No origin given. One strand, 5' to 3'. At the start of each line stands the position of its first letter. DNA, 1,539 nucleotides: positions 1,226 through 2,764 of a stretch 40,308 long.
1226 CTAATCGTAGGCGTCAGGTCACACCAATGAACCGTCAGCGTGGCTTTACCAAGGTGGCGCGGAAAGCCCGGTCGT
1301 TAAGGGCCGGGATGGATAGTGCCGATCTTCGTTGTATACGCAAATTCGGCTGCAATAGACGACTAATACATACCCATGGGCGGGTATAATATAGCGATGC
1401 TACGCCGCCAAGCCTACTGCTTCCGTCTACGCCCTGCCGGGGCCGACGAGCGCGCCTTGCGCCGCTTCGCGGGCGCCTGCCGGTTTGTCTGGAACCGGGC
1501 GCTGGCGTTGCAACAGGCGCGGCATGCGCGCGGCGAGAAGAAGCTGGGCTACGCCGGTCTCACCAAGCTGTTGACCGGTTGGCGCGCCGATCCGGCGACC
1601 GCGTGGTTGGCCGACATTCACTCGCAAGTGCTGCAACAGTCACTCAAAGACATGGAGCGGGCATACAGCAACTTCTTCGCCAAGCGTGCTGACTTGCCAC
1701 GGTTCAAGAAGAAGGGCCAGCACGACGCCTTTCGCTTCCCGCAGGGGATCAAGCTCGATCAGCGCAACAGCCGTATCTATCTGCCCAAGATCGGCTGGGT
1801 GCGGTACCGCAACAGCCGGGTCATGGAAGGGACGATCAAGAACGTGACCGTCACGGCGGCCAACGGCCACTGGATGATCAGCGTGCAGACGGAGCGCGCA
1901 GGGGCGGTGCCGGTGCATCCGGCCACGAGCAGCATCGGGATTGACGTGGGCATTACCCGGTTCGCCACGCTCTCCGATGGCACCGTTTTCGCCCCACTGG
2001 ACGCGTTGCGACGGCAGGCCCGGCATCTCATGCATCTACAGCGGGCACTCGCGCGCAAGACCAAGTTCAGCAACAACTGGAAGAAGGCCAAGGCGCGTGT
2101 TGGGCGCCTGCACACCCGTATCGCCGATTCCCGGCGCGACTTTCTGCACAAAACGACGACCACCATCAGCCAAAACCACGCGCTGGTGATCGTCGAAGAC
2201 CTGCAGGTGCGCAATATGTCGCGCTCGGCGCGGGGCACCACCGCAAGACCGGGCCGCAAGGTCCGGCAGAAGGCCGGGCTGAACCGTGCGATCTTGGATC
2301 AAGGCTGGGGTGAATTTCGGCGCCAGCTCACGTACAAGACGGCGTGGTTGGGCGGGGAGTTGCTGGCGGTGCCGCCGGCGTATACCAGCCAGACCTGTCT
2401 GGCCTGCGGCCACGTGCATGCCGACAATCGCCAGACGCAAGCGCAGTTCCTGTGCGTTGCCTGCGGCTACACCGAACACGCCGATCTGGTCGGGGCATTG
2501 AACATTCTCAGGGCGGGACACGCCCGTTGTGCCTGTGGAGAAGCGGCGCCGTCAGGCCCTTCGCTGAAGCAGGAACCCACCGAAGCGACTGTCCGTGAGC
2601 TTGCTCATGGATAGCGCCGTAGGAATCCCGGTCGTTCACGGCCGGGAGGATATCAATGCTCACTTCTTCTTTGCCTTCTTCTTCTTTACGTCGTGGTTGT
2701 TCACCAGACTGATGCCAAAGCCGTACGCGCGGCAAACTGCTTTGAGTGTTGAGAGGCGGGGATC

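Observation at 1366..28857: Seven copies of one palindromic operator fused to a -10 box: a single-repressor regulon across the element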

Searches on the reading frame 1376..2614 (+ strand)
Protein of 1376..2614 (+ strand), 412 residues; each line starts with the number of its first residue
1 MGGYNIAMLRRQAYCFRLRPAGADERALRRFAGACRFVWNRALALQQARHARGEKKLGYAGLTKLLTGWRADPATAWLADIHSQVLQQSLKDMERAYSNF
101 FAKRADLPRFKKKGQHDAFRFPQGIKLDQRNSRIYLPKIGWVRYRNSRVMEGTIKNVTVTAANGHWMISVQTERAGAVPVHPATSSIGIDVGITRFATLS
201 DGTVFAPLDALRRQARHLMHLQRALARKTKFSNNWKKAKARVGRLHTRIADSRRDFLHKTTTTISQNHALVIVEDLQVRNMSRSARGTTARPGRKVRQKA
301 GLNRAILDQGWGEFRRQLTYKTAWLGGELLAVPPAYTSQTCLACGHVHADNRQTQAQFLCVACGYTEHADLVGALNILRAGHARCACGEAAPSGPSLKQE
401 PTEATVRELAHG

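Call 8: search_protein_families(library=pfam, proteins=[window:1397-2614:+], max_evalue=0.01)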
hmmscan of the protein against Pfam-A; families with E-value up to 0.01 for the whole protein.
window:1397-2614:+ (405 aa): 3 families
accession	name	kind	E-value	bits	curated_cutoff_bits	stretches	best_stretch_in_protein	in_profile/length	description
PF01385.25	OrfB_IS605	-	2e-27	96.2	30.5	1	168-277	9-119/120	Probable transposase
PF07282.18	Cas12f1-like_TNB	-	2.8e-22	79.1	26.3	1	304-370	1-60/60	Cas12f1-like, TNB domain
PF12323.14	HTH_OrfB_IS605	-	2.5e-13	49.7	21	1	1-48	1-47/47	Helix-turn-helix domain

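Call 25: search_dna_similar(query=window:1397-2614:+, collection=plasmids, mode=protein, max_rows=15)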
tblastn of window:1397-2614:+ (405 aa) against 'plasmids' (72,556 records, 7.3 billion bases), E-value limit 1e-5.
Records with a match: 4633; places in all: 8157; records where one place covers at least 80% of the query: 3423.
Best place of each record, by identity: 60-80% 322; <60% 4311.
By first word of the organism name: Klebsiella 1267; Escherichia 713; Enterococcus 530; Bacillus 501; Salmonella 306; Shigella 117; Campylobacter 99; Streptomyces 87; Clostridium 50; Borreliella 48; and 232 more.
By predicted mobility (MOB-suite, as given by PLSDB): conjugative 2464; non-mobilizable 1619; mobilizable 550.
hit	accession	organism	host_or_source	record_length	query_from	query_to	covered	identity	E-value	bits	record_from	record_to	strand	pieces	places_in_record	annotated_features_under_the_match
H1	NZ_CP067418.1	Aeromonas media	cell culture,water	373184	1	380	94%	65.8%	1e-163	516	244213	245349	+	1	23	RNA-guided endonuclease TnpB family protein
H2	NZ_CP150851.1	Burkholderia pyrrocinia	-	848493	1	380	94%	64.9%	3e-159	503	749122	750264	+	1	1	transposase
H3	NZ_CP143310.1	Methylophaga thalassica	cell culture,A deep sea sediment sample ...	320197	1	380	94%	64.7%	6e-166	522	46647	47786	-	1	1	transposase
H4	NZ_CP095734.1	Methylophaga pinxianii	pure culture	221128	1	380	94%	64.7%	1e-165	521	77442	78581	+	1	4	transposase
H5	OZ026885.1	Candidatus Methylocalor cossyra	-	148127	1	380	94%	64.4%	2e-157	498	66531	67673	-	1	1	insQ: putative insertion element transposase InsQ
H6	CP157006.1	Methylomonas sp. AM2-LC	-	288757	1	394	97%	62.0%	8e-161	508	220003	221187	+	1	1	record has no annotation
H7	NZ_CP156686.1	Burkholderia stagnalis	Bacterial cells,soils collected in ...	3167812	1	385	95%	63.3%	3e-159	503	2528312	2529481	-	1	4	none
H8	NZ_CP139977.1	Janthinobacterium lividum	-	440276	1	397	98%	61.1%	8e-161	576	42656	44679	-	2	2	RNA-guided endonuclease TnpB family protein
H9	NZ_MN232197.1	Escherichia coli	-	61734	1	396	98%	61.1%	3e-161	509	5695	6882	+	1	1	insQ: RNA-guided endonuclease TnpB family protein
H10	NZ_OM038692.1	Escherichia coli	-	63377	1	396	98%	61.1%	3e-161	509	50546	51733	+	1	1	insQ: RNA-guided endonuclease TnpB family protein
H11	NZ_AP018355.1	Escherichia coli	-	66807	1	396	98%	61.1%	3e-161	509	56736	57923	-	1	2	RNA-guided endonuclease TnpB family protein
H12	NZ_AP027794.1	Escherichia coli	-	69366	1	396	98%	61.1%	3e-161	509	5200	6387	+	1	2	RNA-guided endonuclease TnpB family protein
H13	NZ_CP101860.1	Escherichia coli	pigeon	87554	1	396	98%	61.1%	3e-161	509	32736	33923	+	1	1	RNA-guided endonuclease TnpB family protein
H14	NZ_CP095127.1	Escherichia coli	Homo sapiens,Cell culture,Chronic wound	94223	1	396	98%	60.9%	1e-161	510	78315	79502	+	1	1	transposase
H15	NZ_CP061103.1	Escherichia coli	Homo sapiens,cell culture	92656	1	396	98%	60.6%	2e-161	509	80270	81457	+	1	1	RNA-guided endonuclease TnpB family protein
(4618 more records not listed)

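Call 27: get_annotated_region(hit=H1, flank=600)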
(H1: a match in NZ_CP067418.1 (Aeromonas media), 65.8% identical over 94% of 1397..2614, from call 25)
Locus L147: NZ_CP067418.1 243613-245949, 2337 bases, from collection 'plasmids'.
description: Aeromonas media strain E31 plasmid pE31A, complete sequence
organism: Aeromonas media (NCBI taxid 651)
taxonomy: Bacteria; Pseudomonadota; Gammaproteobacteria; Aeromonadales; Aeromonadaceae; Aeromonas; Aeromonas media
host: -; source: cell culture,water; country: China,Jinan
typing (MOB-suite, as given by PLSDB): non-mobilizable; replicon IncU
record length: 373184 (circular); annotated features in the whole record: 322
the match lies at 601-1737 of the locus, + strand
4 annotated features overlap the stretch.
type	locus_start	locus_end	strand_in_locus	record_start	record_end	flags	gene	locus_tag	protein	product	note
CDS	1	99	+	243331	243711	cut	-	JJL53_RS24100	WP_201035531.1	hypothetical protein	-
CDS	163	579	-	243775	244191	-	tnpA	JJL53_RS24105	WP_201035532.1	IS200/IS605 family transposase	-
CDS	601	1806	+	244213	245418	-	-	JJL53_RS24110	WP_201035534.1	RNA-guided endonuclease TnpB family protein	-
CDS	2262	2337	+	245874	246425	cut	-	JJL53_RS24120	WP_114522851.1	3'-5' exonuclease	-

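Call 28: get_annotated_region(hit=H2, flank=600)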
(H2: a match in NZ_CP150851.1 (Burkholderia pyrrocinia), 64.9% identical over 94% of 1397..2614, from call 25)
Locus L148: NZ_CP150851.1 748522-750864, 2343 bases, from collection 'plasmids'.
description: Burkholderia pyrrocinia strain BX1 plasmid unnamed, complete sequence
organism: Burkholderia pyrrocinia (NCBI taxid 60550)
taxonomy: Bacteria; Pseudomonadota; Betaproteobacteria; Burkholderiales; Burkholderiaceae; Burkholderia; Burkholderia pyrrocinia
host: -; source: -; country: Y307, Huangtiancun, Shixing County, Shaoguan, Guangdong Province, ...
typing (MOB-suite, as given by PLSDB): non-mobilizable
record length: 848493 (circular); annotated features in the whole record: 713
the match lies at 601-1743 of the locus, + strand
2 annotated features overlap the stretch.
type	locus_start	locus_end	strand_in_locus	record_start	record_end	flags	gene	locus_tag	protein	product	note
CDS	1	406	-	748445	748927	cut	-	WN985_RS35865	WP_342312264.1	hypothetical protein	-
CDS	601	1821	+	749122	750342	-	-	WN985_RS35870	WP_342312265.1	transposase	-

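Call 29: get_annotated_region(hit=H3, flank=600)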
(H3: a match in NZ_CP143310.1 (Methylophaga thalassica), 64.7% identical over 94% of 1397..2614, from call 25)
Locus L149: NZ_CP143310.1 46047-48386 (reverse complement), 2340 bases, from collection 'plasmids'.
description: Methylophaga thalassica strain IOM01 plasmid unnamed, complete sequence
organism: Methylophaga thalassica (NCBI taxid 40223)
taxonomy: Bacteria; Pseudomonadota; Gammaproteobacteria; Thiotrichales; Piscirickettsiaceae; Methylophaga; Methylophaga thalassica
host: -; source: cell culture,A deep sea sediment sample from the Central Indian Ridge; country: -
typing (MOB-suite, as given by PLSDB): non-mobilizable
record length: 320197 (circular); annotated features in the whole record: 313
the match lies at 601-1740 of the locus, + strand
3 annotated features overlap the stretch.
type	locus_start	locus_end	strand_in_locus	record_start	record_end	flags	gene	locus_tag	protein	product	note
CDS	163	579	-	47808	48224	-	tnpA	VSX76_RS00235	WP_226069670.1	IS200/IS605 family transposase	-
CDS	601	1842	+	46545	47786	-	-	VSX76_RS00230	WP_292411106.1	transposase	-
CDS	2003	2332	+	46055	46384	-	-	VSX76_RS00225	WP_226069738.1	four-helix bundle copper-binding protein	-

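Call 32: find_encoding_contigs(protein=window:1397-2614:+, flank=10000, max_places=10)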
Protein window:1397-2614:+ (405 aa): no gene with exactly this product is on record in the collection.

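Call 33: find_encoding_contigs(protein=window:1376-2614:+, flank=10000, max_places=10)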
Protein window:1376-2614:+ (412 aa): no gene with exactly this product is on record in the collection.

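Call 68: find_homologous_proteins(query=window:1397-2614:+, max_evalue=1e-100)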
Query window:1397-2614:+ (405 aa): 7735 proteins with E <= 1e-100 among 8000 candidates; the best 120 are listed.
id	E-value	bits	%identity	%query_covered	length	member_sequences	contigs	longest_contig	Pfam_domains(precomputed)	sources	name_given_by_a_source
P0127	7.2e-272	919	100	100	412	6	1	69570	PF12323.15,PF01385.26,PF07282.19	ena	-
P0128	5.2e-231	784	-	-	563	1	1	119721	PF12323.15,PF01385.26,PF07282.19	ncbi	-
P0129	4.5e-191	653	72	100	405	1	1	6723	PF12323.15,PF01385.26,PF07282.19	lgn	-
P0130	1.3e-189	648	72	100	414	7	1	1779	PF12323.15,PF01385.26,PF07282.19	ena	-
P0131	9.4e-183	625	-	-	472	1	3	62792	PF12323.15,PF01385.26,PF07282.19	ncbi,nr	ncbi:RNA-guided endonuclease TnpB family protein [Escherichia coli]|nr:RNA-guided endonuclease TnpB 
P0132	2.2e-179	614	67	98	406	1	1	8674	PF12323.15,PF01385.26,PF07282.19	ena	-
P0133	1.1e-178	612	67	100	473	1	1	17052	PF12323.15,PF01385.26,PF07282.19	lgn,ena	-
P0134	1.6e-178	612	68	98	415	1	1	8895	PF12323.15,PF01385.26,PF07282.19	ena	-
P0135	3.2e-178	611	67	100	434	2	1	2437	PF12323.15,PF01385.26,PF07282.19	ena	-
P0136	3.4e-178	610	65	100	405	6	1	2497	PF12323.15,PF01385.26,PF07282.19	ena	-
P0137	5.2e-178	610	65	100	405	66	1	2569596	PF12323.15,PF01385.26,PF07282.19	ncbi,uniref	ncbi:RNA-guided endonuclease InsQ/TnpB family protein [Ferrovum myxofaciens]|uniref:RNA-guided endon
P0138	7.8e-178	609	66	100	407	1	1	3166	PF12323.15,PF01385.26,PF07282.19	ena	-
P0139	8.9e-178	609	67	98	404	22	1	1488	PF12323.15,PF01385.26,PF07282.19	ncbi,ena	ncbi:MAG: transposase [Nitrospirota bacterium]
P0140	2.8e-177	607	66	100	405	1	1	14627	PF12323.15,PF01385.26,PF07282.19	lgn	-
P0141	4.5e-177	607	65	98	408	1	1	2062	PF12323.15,PF01385.26,PF07282.19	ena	-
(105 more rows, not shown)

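Call 69: find_encoding_contigs(protein=P0127, flank=10000, max_places=6)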
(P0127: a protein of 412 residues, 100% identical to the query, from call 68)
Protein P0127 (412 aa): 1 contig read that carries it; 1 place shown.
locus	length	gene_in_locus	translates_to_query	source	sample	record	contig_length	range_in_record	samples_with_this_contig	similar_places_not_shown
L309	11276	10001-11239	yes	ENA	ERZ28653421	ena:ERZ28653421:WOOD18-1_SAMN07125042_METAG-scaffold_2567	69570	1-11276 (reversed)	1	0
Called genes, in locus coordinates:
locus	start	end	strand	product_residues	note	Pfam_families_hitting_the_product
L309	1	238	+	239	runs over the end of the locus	-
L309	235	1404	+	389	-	PF26125:AcrVA2-like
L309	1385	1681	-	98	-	-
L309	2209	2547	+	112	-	-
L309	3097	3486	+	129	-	-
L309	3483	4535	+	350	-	PF02739:5_3_exonuc_N, PF01367:5_3_exonuc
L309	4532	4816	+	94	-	-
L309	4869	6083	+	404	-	-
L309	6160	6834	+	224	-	-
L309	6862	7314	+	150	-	-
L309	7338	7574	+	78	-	-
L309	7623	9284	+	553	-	PF01807:Zn_ribbon_DnaG, PF08275:DNAG_N, PF01751:Toprim, PF13155:Toprim_2, PF13362:Toprim_3, PF13662:Toprim_4, PF10410:DnaB_bind (weak)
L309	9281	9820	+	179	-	PF07799:DUF1643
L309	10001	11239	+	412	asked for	PF12323:HTH_OrfB_IS605, PF01385:OrfB_IS605, PF07282:Cas12f1-like_TNB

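Call 70: find_encoding_contigs(protein=P0128, flank=10000, max_places=4)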
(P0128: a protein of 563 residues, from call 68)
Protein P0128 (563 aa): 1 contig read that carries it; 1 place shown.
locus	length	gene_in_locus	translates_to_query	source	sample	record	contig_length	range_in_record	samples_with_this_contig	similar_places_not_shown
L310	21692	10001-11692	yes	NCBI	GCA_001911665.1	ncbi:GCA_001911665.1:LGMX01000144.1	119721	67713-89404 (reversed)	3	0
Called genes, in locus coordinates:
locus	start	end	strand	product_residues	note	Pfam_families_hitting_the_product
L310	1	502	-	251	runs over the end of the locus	PF08220:HTH_DeoR, PF08279:HTH_11 (weak), PF00455:DeoRC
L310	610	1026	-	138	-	-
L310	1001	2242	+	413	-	PF03611:EIIC-GAT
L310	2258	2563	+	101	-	PF02302:PTS_IIB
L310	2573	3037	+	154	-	PF00359:PTS_EIIA_2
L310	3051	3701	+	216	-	PF00215:OMPdecase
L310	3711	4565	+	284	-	PF01261:AP_endonuc_2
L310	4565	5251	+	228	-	PF00596:Aldolase_II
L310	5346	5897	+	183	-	PF07274:DUF1440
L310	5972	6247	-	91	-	PF07338:YdgH_BhsA-like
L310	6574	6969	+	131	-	PF01250:Ribosomal_S6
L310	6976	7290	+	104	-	PF00436:SSB, PF22657:SSB_1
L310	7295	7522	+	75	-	PF01084:Ribosomal_S18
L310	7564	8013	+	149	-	PF01281:Ribosomal_L9_N, PF03948:Ribosomal_L9_C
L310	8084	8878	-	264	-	PF10887:DUF2686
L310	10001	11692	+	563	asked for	PF12323:HTH_OrfB_IS605 (weak), PF01385:OrfB_IS605, PF07282:Cas12f1-like_TNB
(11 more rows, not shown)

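Call 78: search_dna_similar(query=L309:7623-9284:+, collection=phages, mode=protein, max_rows=10)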
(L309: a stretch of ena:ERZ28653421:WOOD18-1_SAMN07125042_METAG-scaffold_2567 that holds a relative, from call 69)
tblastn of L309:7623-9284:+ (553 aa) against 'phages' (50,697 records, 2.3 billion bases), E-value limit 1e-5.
Records with a match: 419; places in all: 420; records where one place covers at least 80% of the query: 0.
Best place of each record, by identity: <60% 419.
By first word of the organism name: Mycobacterium 158; Bacteriophage 73; Helicobacter 53; Bacillus 25; Porphyromonas 18; Flavobacterium 13; Vibrio 10; Cellulophaga 9; Listeria 7; Synechococcus 6; and 19 more.
By host as written in the record: Mycobacterium smegmatis mc2 155 132; - 41; Helicobacter pylori 33; Mycobacterium smegmatis mc#155 17; Cellulophaga sp. HaHaR_3_176 9; Bacillus pumilus BL8 8; Listeria monocytogenes 7; Bacillus subtilis 7; and 98 more.
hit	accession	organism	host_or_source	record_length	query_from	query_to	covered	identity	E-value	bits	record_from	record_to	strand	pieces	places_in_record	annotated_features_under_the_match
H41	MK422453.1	Klebsiella phage ST13-OXA48phi12.1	Klebsiella pneumoniae ST13-OXA48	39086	2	395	71%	42.8%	1e-91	313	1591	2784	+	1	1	DNA primase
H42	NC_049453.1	Klebsiella phage ST13-OXA48phi12.1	Klebsiella pneumoniae ST13-OXA48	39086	2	395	71%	42.8%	1e-91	313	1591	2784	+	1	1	DNA primase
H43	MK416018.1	Klebsiella phage ST147-VIM1phi7.1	Klebsiella pneumoniae ST147-VIM1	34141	2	395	71%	42.8%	1e-91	313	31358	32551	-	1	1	DNA primase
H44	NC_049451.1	Klebsiella phage ST147-VIM1phi7.1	Klebsiella pneumoniae ST147-VIM1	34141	2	395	71%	42.8%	1e-91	313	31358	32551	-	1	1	DNA primase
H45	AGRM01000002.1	Salmonella enterica subsp. houtenae str. ATCC BAA-1581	Homo sapiens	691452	2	388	70%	42.7%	3e-90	309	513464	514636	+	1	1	DNA primase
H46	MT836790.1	Bacteriophage sp.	human fecal samples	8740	4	392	70%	39.2%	1e-79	278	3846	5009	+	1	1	record has no annotation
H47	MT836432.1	Bacteriophage sp.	human fecal samples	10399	5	396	71%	38.7%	6e-72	256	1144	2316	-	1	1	record has no annotation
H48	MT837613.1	Bacteriophage sp.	human fecal samples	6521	4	395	71%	38.4%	3e-80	280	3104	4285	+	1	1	record has no annotation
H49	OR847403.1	Listeria phage LM 4-11-1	Listeria monocytogenes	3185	2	398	72%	37.9%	2e-78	271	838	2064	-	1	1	record has no annotation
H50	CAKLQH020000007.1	Acinetobacter phage MD-2021a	not known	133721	2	390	70%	38.5%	3e-86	298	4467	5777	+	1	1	dnaG: DNA primase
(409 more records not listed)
